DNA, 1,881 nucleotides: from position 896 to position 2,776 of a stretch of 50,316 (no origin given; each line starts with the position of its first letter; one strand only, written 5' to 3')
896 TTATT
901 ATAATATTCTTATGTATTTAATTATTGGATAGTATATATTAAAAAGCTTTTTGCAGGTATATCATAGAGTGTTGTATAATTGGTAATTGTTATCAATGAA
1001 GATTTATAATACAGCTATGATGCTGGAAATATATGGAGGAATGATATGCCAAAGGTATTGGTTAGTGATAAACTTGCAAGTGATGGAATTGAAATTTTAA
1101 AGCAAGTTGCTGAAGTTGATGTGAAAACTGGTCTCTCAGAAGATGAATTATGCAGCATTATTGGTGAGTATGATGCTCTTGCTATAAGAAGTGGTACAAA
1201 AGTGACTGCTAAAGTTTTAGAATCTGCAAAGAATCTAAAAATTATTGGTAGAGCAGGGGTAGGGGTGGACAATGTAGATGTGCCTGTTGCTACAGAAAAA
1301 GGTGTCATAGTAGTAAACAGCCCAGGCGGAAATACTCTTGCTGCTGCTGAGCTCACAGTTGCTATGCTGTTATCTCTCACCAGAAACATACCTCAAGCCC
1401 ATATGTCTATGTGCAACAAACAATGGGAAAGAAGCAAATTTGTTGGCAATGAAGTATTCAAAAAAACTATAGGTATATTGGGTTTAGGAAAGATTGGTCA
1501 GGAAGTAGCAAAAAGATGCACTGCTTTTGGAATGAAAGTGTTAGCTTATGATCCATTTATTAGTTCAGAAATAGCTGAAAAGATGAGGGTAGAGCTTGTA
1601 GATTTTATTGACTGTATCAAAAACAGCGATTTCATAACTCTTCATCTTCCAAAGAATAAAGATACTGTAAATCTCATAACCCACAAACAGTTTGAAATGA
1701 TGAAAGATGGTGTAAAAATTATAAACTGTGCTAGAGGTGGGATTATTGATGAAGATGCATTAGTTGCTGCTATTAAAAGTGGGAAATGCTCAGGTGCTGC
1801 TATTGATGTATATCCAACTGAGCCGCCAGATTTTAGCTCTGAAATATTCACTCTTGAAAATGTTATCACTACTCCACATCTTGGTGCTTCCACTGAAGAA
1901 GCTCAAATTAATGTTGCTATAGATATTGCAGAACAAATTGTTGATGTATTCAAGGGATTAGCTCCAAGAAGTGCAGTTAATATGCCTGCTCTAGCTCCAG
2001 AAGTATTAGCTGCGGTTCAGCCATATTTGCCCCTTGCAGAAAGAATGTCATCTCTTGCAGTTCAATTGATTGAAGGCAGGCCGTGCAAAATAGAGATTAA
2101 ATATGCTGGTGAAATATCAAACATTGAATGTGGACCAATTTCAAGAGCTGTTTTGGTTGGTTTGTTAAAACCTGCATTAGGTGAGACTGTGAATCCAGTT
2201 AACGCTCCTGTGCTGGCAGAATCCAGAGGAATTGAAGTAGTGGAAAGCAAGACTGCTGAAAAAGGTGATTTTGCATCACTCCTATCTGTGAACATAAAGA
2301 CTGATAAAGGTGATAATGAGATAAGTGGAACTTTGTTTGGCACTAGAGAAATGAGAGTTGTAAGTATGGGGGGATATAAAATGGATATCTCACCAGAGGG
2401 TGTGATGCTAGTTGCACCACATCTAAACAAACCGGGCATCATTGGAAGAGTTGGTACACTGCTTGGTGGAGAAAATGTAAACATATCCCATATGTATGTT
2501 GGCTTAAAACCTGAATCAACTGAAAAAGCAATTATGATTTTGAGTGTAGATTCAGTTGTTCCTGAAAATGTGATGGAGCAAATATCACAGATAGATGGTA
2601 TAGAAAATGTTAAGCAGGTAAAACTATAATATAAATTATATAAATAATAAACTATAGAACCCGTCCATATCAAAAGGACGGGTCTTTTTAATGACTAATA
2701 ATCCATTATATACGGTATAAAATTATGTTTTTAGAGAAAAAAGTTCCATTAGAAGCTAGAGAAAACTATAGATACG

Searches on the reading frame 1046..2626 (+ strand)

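Call 72: search_protein_families(library=pfam, proteins=[window:1046-2626:+], max_evalue=0.00001)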
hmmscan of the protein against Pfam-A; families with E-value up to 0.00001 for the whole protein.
window:1046-2626:+ (527 aa): 4 families
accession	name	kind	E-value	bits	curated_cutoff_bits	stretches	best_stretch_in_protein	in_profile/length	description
PF02826.25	2-Hacid_dh_C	-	7.9e-60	201.7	25.1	1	105-280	1-178/178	D-isomer specific 2-hydroxyacid dehydrogenase, NAD binding domain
PF00389.36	2-Hacid_dh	-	1.2e-39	135.5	24.6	1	4-312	1-134/134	D-isomer specific 2-hydroxyacid dehydrogenase, catalytic domain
PF19304.4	PGDH_inter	-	6.5e-31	107.3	27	1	324-441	2-118/119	D-3-phosphoglycerate dehydrogenase intervening domain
PF01842.31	ACT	-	1.4e-08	34.8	27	1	461-517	9-65/66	ACT domain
